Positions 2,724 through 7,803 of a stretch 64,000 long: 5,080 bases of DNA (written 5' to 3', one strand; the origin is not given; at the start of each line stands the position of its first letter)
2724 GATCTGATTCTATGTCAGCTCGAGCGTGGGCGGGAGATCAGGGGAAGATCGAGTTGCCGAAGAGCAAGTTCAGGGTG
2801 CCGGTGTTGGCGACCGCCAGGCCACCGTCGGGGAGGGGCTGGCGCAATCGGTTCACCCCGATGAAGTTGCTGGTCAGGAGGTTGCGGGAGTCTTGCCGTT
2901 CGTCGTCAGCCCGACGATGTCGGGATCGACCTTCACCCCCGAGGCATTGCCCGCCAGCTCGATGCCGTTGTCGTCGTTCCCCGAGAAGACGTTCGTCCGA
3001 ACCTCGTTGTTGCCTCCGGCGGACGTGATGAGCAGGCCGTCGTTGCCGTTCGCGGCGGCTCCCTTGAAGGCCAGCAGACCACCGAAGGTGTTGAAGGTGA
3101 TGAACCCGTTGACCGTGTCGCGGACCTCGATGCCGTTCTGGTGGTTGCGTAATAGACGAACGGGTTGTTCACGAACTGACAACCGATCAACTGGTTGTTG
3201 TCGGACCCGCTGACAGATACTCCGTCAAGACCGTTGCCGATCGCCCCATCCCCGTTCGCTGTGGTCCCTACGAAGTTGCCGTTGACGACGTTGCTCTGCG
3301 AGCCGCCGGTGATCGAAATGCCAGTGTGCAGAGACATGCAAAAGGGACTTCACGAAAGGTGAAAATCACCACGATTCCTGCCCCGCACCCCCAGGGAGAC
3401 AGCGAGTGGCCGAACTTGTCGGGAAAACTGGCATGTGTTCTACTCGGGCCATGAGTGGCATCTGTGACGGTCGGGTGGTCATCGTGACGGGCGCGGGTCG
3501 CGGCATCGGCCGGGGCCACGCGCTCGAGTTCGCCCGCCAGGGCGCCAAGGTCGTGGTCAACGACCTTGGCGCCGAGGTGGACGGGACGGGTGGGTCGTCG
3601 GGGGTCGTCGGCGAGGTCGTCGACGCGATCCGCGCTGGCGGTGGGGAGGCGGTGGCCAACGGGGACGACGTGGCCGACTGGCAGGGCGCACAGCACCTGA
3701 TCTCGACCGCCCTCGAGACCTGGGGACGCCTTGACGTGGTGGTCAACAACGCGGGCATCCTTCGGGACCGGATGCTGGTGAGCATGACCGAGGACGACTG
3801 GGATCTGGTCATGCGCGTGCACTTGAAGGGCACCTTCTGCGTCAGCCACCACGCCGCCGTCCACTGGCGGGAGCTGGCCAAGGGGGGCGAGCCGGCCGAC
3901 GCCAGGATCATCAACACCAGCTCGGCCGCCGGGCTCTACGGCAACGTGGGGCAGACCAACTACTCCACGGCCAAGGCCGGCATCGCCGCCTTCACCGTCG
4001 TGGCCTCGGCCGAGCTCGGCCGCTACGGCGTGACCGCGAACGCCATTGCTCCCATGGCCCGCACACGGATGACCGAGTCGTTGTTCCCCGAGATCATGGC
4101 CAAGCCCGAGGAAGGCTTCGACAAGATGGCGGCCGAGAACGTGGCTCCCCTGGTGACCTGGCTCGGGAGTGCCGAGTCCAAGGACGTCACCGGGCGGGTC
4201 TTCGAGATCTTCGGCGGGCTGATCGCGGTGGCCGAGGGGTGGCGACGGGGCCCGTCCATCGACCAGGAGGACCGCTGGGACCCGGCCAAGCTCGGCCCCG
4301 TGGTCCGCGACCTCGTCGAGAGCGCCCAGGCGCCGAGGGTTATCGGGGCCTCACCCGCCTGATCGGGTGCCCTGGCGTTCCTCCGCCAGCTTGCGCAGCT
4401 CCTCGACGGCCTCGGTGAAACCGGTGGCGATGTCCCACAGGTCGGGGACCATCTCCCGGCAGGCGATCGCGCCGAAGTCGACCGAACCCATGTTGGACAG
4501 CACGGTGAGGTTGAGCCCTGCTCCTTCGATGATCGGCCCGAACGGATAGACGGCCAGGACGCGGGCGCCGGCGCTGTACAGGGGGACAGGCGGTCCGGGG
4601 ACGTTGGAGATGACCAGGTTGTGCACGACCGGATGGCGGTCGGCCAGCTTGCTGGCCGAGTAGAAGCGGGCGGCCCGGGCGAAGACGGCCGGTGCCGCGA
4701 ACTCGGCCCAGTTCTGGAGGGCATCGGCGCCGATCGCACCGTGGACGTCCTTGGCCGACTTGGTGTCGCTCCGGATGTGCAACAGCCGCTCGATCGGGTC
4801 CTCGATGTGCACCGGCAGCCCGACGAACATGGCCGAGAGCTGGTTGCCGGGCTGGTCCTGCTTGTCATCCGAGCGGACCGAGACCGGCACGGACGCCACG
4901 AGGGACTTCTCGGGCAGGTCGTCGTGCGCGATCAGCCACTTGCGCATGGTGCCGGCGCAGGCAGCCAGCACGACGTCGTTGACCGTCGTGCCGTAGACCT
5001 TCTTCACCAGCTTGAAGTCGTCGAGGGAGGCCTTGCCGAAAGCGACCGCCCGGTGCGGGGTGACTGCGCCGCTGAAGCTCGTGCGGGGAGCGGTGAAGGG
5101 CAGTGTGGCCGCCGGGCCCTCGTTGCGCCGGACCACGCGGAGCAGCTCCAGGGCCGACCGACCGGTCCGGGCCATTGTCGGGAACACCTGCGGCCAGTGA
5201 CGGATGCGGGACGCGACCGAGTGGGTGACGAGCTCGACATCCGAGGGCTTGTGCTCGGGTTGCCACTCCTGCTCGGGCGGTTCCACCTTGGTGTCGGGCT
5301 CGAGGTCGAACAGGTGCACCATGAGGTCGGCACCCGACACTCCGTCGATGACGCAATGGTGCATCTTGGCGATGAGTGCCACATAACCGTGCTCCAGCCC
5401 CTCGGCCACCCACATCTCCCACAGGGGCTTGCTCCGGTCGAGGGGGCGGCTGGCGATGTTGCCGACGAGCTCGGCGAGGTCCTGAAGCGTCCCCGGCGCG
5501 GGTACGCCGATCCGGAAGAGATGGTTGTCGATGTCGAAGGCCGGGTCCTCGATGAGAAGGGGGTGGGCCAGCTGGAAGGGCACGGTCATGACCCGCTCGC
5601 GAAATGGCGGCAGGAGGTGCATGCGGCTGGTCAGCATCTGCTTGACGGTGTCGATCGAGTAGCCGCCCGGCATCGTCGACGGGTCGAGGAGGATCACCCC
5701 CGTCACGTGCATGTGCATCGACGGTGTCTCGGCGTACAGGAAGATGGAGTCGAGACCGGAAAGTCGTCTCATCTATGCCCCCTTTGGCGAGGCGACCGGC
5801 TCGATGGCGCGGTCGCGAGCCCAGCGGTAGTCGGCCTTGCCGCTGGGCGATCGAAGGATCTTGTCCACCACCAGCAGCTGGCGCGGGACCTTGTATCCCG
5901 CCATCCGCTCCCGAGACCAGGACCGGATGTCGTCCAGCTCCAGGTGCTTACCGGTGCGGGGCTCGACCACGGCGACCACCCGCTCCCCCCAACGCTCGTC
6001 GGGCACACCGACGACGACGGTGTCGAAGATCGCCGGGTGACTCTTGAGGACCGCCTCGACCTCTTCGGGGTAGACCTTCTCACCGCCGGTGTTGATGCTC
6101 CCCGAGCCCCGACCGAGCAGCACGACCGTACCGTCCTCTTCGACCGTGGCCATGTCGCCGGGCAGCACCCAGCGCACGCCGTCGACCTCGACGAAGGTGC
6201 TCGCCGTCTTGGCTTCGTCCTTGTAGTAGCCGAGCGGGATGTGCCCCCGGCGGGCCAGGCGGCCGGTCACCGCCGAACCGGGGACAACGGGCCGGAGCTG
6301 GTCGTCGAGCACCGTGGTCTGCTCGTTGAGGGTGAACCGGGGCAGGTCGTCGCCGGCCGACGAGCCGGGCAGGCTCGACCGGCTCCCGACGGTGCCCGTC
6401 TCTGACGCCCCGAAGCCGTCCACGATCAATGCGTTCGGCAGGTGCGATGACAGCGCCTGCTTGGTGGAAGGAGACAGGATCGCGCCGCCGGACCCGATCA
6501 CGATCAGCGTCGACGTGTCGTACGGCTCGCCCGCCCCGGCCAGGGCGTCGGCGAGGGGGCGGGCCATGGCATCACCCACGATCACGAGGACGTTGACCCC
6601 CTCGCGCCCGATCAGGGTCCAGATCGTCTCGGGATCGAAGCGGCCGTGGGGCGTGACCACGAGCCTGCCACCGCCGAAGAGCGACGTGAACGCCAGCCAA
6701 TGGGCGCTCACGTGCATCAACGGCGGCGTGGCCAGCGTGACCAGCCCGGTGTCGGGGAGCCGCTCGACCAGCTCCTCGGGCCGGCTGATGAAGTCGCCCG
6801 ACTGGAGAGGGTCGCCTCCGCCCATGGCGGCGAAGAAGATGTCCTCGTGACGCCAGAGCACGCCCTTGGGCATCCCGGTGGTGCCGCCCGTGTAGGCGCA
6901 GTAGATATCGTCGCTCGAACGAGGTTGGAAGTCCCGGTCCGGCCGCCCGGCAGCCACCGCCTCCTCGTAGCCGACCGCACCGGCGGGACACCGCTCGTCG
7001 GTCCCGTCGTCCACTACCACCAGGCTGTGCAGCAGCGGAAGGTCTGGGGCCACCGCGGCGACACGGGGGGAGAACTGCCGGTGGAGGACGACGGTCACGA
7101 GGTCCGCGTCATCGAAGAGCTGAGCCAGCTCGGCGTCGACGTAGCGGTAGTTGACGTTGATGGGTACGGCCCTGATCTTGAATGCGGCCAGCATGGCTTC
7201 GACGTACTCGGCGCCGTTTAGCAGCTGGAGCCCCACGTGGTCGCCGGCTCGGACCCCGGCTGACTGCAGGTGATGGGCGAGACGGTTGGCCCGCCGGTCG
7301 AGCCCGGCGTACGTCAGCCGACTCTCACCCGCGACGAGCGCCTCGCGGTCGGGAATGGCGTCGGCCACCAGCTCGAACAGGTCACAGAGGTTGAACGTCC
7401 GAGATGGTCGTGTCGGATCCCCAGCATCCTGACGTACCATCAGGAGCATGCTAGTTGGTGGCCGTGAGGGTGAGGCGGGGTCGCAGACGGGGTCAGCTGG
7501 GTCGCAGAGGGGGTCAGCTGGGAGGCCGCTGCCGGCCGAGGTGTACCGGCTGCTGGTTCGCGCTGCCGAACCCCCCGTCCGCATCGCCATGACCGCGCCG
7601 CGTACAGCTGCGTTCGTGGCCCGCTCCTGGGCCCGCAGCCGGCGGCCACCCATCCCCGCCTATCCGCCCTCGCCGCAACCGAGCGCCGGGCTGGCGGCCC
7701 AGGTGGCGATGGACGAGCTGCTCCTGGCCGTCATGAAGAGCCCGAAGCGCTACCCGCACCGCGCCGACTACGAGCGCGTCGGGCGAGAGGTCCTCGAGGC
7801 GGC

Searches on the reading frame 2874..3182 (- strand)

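Call 6: search_protein_families(library=pfam, proteins=[window:2874-3182:-], max_evalue=0.01)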
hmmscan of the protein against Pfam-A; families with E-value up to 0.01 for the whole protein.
window:2874-3182:- (102 aa): 2 families
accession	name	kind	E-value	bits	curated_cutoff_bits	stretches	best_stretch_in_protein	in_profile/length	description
PF13229.12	Beta_helix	-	4.3e-07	30.1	25.9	1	11-85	19-82/158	Right handed beta helix region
PF05048.19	NosD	-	0.0087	15.9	23.6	0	12-79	102-158/212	Periplasmic copper-binding protein (NosD)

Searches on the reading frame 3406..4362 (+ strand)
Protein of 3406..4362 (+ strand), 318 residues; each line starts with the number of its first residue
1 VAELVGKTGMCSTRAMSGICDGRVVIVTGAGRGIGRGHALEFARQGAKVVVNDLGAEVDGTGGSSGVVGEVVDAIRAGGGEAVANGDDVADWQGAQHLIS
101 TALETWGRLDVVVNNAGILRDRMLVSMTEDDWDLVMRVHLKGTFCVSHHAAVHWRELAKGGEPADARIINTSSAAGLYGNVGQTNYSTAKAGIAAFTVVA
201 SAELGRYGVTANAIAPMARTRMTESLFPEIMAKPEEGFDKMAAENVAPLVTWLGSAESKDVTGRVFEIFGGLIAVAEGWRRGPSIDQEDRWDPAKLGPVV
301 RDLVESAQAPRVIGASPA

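Call 6: search_protein_families(library=pfam, proteins=[window:3406-4362:+], max_evalue=0.01)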
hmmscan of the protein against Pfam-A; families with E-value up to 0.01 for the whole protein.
window:3406-4362:+ (318 aa): 3 families
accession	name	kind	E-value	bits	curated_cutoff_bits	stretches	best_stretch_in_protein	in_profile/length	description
PF00106.31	adh_short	-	9.3e-40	136.6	26.6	1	23-227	1-191/195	short chain dehydrogenase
PF13561.12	adh_short_C2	-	1.1e-34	120.5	27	1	29-272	1-235/236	Enoyl-(Acyl carrier protein) reductase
PF08659.16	KR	-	2.4e-15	57.4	22.6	1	25-197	3-160/180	KR domain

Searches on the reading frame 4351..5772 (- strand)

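Call 66: search_protein_families(library=pfam, proteins=[window:4351-5772:-], max_evalue=0.0001)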
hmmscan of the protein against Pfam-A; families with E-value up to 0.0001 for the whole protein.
window:4351-5772:- (473 aa): 2 families
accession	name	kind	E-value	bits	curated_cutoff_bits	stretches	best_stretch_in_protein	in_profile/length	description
PF03007.21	WS_DGAT_cat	-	5.3e-73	246.5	23.6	1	4-268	1-263/263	Wax ester synthase/diacylglycerol acyltransferase catalytic domain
PF06974.18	WS_DGAT_C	-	3.8e-33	115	20.7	1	309-459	2-144/145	WS/DGAT C-terminal domain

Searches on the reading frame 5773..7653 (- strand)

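Call 66: search_protein_families(library=pfam, proteins=[window:5773-7653:-], max_evalue=0.0001)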
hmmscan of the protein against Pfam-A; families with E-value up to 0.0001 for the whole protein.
window:5773-7653:- (626 aa): 2 families
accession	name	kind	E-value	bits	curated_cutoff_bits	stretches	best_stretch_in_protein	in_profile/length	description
PF00501.34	AMP-binding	-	4.3e-58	197.4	29.9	1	96-471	4-377/384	AMP-binding enzyme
PF13193.12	AMP-binding_C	-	2.6e-17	63.9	24.5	1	531-606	1-76/76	AMP-binding enzyme C-terminal domain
